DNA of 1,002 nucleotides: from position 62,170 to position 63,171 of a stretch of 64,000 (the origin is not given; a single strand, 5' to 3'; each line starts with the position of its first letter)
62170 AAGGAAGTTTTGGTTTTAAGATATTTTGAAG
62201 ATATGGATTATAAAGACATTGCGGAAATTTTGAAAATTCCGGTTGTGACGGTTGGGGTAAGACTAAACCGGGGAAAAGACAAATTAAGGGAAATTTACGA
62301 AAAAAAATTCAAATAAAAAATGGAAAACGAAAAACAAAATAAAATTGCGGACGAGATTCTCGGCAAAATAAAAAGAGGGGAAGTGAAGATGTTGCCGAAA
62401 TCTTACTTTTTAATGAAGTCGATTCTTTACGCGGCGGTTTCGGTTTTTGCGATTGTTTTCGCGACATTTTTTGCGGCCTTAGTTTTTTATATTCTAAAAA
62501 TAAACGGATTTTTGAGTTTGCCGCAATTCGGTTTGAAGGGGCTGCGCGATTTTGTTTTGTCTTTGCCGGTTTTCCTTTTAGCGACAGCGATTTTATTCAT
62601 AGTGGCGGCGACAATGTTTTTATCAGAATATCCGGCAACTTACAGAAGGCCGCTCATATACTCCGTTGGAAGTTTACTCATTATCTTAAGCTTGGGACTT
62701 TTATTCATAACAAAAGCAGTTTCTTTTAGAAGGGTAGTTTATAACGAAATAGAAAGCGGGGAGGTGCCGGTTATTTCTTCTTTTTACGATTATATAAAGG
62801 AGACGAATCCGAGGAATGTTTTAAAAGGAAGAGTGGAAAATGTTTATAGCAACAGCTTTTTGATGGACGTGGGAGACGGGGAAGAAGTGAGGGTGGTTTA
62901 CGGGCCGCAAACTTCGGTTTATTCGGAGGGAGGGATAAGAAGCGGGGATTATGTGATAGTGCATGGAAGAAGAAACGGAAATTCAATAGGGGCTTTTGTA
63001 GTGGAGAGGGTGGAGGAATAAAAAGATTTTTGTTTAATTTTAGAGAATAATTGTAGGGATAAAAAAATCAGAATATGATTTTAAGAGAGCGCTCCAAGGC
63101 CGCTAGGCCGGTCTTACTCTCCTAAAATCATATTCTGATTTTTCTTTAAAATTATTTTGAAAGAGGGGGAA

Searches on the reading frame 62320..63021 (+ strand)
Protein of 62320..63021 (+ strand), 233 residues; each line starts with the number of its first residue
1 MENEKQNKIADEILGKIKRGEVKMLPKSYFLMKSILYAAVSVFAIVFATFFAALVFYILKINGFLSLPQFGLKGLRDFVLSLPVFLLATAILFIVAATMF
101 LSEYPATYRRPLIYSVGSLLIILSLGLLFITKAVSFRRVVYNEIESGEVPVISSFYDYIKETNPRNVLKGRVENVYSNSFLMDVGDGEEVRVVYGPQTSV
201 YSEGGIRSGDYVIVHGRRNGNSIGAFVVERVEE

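Call 25: find_encoding_contigs(protein=window:62320-63021:+, flank=10000, max_places=6)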
Protein window:62320-63021:+ (233 aa): 3 contigs read that carry it; 2 places shown.
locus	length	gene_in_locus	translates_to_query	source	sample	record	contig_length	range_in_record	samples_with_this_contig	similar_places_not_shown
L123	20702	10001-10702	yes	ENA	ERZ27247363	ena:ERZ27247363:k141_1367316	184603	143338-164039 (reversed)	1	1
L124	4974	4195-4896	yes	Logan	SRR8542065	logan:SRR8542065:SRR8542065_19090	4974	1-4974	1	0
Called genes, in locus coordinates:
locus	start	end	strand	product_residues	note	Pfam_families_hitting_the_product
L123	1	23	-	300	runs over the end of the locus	-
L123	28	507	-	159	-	-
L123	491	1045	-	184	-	PF04542:Sigma70_r2, PF08281:Sigma70_r4_2, PF04545:Sigma70_r4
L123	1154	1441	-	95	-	-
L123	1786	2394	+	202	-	-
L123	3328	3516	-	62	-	-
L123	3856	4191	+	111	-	-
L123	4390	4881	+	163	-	-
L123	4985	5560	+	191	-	PF09946:DUF2178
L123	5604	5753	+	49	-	PF01381:HTH_3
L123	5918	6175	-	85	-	-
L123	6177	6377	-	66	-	-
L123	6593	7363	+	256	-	PF01145:Band_7, PF13421:Band_7_1 (weak)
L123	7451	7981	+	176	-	-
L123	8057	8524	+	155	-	PF03412:Peptidase_C39, PF12385:Peptidase_C70, PF13529:Peptidase_C39_2, PF11814:DUF3335 (faint)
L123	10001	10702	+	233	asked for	-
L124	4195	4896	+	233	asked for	-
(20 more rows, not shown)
